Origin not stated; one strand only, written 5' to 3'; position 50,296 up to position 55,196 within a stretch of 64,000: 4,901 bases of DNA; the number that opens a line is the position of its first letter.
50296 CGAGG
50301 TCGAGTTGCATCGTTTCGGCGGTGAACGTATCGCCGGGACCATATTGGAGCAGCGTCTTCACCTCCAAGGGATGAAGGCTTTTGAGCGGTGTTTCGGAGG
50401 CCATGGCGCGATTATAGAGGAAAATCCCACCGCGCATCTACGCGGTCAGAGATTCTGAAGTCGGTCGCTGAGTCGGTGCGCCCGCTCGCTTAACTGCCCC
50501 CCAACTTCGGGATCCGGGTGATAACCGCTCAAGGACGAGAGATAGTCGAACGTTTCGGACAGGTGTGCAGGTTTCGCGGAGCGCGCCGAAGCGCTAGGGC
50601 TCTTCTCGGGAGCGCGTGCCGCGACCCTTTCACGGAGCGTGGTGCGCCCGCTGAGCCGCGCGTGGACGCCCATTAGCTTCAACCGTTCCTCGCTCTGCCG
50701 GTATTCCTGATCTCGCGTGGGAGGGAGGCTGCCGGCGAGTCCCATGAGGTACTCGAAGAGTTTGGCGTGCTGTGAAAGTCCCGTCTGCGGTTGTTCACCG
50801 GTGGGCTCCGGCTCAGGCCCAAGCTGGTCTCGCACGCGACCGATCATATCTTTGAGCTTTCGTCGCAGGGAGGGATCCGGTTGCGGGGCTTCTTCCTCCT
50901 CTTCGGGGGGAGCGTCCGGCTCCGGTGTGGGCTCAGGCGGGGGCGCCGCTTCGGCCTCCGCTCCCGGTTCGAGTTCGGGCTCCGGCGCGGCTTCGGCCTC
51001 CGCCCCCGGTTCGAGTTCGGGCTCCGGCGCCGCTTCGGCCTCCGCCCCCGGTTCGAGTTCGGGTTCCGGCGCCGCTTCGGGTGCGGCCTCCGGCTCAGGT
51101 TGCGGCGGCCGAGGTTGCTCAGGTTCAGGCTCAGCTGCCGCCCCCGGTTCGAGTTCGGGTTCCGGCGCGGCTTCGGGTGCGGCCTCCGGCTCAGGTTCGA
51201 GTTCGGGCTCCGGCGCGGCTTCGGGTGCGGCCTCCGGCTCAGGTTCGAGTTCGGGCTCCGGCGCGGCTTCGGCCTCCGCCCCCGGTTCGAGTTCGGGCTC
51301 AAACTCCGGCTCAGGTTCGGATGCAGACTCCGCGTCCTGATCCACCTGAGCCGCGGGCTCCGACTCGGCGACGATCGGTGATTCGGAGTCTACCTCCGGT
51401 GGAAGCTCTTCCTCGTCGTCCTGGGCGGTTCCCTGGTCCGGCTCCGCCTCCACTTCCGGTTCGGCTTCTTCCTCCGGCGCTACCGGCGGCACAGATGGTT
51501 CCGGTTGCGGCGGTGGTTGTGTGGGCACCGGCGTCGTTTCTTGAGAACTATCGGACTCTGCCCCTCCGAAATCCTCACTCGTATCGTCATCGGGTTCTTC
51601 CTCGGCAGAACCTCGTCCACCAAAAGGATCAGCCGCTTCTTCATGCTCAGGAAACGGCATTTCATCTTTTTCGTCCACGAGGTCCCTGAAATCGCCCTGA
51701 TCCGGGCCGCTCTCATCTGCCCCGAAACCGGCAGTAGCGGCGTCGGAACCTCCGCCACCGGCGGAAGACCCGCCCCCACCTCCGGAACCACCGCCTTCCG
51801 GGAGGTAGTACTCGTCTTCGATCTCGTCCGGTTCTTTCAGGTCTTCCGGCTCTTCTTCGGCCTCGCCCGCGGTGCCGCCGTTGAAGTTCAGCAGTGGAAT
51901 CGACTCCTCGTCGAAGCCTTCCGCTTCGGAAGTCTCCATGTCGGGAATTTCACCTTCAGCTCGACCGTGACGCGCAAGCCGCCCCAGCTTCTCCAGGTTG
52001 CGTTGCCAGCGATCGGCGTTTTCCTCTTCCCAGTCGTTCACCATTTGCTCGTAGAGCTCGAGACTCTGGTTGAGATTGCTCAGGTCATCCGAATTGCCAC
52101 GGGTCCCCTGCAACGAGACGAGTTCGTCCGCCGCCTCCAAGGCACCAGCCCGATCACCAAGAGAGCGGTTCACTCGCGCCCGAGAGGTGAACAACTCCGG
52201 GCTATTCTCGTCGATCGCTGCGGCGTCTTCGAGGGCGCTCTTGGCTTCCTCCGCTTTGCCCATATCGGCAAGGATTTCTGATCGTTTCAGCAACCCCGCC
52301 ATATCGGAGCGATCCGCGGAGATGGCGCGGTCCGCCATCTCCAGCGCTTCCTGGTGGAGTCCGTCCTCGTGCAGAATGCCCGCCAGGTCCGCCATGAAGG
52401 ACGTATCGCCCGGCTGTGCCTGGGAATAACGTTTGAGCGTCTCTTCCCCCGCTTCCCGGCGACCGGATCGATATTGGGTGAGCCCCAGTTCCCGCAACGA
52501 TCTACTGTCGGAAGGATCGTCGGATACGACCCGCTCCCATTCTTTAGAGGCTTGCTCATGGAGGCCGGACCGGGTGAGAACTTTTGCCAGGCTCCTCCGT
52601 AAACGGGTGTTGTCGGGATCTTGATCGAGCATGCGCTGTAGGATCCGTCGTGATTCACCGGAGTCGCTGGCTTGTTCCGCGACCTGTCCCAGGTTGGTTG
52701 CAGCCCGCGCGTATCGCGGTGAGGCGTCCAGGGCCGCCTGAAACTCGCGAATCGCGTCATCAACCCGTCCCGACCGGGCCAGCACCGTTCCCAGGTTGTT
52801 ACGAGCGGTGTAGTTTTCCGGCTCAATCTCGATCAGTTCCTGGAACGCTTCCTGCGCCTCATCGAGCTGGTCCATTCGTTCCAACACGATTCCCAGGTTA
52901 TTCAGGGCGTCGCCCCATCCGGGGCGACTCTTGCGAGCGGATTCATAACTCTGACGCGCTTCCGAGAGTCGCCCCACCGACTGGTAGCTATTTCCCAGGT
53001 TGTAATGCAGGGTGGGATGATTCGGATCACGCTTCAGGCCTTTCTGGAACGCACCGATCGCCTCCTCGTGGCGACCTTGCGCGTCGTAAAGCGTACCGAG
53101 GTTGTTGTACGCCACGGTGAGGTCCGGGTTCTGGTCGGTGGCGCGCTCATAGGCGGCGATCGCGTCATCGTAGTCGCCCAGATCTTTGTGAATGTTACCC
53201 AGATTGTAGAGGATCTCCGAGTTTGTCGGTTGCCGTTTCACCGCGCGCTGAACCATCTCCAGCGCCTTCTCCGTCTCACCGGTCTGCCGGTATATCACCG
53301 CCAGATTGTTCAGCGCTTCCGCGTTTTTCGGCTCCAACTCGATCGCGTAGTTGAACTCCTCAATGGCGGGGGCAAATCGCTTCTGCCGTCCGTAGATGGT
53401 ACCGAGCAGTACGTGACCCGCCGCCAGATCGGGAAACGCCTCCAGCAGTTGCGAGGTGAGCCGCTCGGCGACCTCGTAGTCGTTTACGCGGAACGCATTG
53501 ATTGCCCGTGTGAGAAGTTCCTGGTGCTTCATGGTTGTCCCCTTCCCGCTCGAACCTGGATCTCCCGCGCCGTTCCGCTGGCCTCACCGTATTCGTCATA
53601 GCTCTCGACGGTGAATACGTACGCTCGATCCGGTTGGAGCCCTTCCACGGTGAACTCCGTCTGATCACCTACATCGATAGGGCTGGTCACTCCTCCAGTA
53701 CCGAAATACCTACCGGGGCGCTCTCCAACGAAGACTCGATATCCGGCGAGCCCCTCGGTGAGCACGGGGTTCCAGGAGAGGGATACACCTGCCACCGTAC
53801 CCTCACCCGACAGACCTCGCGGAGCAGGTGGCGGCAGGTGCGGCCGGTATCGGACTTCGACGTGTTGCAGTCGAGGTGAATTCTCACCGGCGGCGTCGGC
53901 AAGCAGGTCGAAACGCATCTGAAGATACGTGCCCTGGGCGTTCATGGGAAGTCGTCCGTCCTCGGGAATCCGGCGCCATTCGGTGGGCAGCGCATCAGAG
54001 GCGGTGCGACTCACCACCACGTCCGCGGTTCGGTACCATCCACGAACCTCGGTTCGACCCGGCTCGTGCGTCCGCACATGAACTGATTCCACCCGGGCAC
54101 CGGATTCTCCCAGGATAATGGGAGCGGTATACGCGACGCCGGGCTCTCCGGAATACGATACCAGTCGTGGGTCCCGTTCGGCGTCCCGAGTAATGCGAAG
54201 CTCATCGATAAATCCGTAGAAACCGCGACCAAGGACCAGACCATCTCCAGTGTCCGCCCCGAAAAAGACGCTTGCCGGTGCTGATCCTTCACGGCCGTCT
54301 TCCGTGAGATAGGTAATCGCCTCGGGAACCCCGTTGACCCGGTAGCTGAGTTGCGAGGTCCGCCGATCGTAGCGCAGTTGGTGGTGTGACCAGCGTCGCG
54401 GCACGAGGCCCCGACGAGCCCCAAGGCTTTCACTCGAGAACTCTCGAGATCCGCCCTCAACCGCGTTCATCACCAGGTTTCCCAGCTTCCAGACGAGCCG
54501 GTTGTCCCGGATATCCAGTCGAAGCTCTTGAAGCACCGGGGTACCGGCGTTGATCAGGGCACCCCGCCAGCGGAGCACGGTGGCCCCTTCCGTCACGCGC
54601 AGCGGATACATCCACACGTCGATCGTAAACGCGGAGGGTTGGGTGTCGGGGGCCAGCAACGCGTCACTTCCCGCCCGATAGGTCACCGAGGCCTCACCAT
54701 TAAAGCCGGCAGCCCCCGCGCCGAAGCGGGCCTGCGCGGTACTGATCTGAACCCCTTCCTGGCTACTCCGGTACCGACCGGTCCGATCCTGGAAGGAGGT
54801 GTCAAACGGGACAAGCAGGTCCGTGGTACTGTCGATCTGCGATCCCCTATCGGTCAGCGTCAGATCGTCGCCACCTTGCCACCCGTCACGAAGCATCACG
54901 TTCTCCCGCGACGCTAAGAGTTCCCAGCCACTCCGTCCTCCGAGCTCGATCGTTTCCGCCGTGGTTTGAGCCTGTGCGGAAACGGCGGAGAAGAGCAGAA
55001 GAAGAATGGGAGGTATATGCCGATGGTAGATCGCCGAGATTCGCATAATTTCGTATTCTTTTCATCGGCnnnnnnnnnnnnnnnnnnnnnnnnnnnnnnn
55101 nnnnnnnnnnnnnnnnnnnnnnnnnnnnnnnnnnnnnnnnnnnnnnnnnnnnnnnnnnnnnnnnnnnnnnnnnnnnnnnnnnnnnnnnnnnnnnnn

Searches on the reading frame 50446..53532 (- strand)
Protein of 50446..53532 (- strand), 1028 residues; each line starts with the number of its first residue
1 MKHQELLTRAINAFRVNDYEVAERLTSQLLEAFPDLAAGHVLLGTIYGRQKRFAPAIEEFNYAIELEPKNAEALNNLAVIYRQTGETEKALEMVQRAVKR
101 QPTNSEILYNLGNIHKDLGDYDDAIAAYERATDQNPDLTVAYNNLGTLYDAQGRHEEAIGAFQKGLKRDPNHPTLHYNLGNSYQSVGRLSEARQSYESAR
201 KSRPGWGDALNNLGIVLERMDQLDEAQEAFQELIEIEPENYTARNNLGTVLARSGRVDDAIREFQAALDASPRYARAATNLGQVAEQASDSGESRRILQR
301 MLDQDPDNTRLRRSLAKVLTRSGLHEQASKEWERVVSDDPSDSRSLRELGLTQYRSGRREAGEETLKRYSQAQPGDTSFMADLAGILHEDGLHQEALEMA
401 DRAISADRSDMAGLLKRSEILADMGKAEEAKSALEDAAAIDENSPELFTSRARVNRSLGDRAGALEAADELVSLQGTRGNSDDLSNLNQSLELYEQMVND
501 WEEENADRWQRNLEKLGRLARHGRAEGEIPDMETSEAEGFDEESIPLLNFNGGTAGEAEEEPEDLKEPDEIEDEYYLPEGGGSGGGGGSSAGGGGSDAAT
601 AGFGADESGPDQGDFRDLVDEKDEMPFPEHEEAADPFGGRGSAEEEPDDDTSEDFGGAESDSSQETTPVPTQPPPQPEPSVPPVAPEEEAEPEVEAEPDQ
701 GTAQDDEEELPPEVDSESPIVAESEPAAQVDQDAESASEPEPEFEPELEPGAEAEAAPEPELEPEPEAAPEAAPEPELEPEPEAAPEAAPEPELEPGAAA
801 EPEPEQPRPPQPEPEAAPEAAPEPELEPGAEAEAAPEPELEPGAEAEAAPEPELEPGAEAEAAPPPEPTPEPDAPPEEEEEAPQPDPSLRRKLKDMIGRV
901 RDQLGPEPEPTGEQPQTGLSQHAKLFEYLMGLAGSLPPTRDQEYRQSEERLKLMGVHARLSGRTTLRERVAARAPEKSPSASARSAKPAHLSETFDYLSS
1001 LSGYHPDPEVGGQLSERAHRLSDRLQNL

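Call 51: search_protein_families(library=pfam, proteins=[window:50446-53532:-], max_evalue=0.00001)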
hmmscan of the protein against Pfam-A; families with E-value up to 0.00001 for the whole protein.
window:50446-53532:- (1028 aa): 27 families (the best 25 are shown)
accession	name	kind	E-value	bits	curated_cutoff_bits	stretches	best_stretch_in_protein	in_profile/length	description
PF07719.23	TPR_2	-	4.7e-63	204.6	27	2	106-137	2-33/34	Tetratricopeptide repeat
PF00515.34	TPR_1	-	4.8e-55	181.7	27.8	3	106-137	2-33/34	Tetratricopeptide repeat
PF13431.12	TPR_17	-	1.9e-54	177.8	24.4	2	60-92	2-34/34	Tetratricopeptide repeat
PF13432.12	TPR_16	-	1e-52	176.5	32.7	4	109-173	1-65/65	Tetratricopeptide repeat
PF13181.12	TPR_8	-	6.5e-50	163.5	25.7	1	106-137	2-33/34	Tetratricopeptide repeat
PF13414.12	TPR_11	-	5.7e-49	164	26.8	2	112-153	1-42/42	TPR repeat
PF13424.12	TPR_12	-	3.6e-46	155.7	30.1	7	106-168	4-74/77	Tetratricopeptide repeat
PF14559.12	TPR_19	-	1.1e-45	154.3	25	6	50-107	4-61/68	Tetratricopeptide repeat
PF13428.12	TPR_14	-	8.3e-42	137.8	23.5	0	72-113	2-43/44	Tetratricopeptide repeat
PF13176.12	TPR_7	-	9.3e-27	91.2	27.9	0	108-136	2-32/36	Tetratricopeptide repeat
PF13374.12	TPR_10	-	5.5e-25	87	27.5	0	71-100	2-31/42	Tetratricopeptide repeat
PF13371.12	TPR_9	-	1.3e-24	86.4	35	0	79-140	3-64/73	Tetratricopeptide repeat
PF23914.1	TPR_CcmH_CycH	-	1.4e-24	87.1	42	2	30-133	43-149/158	Cytochrome c-type biogenesis protein H TPR domain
PF13174.12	TPR_6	-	5.4e-23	80.5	26.3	0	108-137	3-32/33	Tetratricopeptide repeat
PF25064.1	ARM_TT21_5th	-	7.5e-18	65.4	27.8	0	219-274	13-68/117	TT21 fifth ARM repeats domain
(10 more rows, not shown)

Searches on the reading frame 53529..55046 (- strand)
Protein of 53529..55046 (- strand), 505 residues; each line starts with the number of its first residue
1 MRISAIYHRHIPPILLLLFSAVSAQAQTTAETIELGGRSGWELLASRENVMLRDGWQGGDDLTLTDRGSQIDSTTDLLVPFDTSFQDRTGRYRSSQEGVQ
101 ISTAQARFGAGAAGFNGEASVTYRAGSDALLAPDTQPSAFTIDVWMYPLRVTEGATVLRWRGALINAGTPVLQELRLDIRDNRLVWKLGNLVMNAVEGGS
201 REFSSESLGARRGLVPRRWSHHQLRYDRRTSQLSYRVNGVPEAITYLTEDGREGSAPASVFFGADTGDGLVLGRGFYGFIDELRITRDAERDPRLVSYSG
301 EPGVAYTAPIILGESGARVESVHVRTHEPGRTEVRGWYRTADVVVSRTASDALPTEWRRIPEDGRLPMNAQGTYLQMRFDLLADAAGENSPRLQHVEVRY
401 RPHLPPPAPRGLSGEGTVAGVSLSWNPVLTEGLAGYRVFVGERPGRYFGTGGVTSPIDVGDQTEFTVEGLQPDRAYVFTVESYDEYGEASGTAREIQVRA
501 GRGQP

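Call 51: search_protein_families(library=pfam, proteins=[window:53529-55046:-], max_evalue=0.00001)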
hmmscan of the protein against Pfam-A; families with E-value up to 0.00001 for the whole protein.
window:53529-55046:- (505 aa): 2 families
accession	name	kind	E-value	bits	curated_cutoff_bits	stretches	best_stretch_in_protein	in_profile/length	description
PF00041.27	fn3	-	1e-07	32.5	25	1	408-489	2-75/84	Fibronectin type III domain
PF13385.13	Laminin_G_3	-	1e-06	29.4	27.6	1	135-288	14-143/151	Concanavalin A-like lectin/glucanases superfamily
